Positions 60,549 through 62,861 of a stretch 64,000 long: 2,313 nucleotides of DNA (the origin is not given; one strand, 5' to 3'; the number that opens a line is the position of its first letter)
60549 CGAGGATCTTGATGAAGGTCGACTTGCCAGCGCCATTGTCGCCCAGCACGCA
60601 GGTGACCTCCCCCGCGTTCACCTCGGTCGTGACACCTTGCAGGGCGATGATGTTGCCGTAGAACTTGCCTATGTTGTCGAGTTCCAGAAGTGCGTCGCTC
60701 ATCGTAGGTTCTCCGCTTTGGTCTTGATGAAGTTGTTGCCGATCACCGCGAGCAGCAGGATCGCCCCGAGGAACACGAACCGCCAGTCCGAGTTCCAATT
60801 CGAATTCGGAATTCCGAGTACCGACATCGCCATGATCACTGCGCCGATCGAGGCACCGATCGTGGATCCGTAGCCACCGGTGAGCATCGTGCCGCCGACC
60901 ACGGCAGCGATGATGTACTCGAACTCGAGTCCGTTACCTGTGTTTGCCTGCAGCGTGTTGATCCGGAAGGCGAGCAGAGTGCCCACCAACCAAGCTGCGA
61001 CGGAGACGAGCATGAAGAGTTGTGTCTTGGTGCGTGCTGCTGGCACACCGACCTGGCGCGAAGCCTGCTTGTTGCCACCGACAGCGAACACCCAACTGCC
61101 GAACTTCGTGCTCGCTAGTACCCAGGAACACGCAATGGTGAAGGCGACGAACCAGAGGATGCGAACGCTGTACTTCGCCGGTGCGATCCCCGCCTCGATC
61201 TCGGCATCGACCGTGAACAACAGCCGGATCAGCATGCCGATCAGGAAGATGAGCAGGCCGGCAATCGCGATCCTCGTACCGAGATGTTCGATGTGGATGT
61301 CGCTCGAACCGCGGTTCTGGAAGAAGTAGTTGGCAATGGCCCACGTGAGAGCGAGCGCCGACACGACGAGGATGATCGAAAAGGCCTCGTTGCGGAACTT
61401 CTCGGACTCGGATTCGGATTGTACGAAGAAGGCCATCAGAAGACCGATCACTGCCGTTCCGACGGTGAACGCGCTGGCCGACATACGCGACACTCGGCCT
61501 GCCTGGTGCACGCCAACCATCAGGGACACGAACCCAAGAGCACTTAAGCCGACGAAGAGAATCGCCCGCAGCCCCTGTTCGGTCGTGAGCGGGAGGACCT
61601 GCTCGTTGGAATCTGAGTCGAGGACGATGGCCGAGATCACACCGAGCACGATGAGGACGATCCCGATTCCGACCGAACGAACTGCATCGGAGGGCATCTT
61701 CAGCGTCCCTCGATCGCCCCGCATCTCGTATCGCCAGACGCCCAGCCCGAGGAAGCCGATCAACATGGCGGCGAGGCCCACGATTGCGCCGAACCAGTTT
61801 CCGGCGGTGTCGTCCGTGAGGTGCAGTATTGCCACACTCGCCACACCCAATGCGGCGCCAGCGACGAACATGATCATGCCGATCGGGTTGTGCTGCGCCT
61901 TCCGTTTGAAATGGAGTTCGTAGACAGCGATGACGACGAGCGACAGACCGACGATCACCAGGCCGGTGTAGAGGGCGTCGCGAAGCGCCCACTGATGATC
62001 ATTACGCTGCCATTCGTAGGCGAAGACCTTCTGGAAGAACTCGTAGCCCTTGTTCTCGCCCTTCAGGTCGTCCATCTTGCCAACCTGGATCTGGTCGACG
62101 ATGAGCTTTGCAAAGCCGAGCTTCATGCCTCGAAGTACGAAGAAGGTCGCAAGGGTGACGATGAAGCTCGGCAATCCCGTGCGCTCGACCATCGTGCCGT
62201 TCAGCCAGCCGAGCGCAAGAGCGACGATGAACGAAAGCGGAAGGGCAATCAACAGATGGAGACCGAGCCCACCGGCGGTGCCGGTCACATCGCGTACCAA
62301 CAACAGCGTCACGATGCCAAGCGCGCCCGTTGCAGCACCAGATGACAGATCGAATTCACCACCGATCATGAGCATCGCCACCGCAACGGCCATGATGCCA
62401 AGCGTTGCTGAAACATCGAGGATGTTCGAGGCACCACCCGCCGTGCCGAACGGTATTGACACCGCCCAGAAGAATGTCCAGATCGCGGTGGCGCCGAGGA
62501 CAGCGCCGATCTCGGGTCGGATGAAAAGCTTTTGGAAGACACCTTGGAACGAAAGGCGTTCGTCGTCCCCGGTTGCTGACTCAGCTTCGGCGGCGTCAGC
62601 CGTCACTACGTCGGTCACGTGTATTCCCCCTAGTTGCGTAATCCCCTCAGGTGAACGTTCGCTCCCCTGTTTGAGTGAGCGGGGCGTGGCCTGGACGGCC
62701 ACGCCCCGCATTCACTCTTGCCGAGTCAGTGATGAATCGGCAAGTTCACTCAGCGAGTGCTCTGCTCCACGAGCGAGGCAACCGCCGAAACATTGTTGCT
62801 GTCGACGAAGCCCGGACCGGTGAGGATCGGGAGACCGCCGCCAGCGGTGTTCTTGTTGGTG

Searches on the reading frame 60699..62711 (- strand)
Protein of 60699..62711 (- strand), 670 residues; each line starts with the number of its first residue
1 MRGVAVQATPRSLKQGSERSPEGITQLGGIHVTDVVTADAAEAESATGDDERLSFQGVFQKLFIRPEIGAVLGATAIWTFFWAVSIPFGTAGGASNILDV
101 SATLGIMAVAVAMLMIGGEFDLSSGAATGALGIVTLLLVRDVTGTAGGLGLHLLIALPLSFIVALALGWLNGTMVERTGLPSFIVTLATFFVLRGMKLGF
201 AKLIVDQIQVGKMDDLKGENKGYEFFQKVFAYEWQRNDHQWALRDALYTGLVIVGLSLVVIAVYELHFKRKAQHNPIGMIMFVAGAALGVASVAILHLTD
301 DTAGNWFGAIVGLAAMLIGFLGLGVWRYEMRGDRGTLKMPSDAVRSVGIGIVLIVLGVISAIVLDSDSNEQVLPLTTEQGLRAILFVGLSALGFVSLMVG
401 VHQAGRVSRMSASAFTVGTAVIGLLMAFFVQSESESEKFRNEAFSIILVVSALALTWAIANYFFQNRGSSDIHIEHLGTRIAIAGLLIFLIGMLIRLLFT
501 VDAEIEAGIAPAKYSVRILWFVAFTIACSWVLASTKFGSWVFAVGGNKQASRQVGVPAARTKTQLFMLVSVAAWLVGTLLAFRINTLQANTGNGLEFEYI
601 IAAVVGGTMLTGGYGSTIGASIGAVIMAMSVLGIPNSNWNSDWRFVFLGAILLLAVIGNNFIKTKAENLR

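Call 56: search_protein_families(library=pfam, proteins=[window:60699-62711:-], max_evalue=0.000001)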
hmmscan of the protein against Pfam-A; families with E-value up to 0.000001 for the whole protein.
window:60699-62711:- (670 aa): 1 family
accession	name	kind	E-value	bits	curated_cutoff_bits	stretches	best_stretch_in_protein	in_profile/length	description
PF02653.21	BPD_transp_2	-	7.2e-34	117.6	26.8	2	379-656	4-269/269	Branched-chain amino acid transport system / permease component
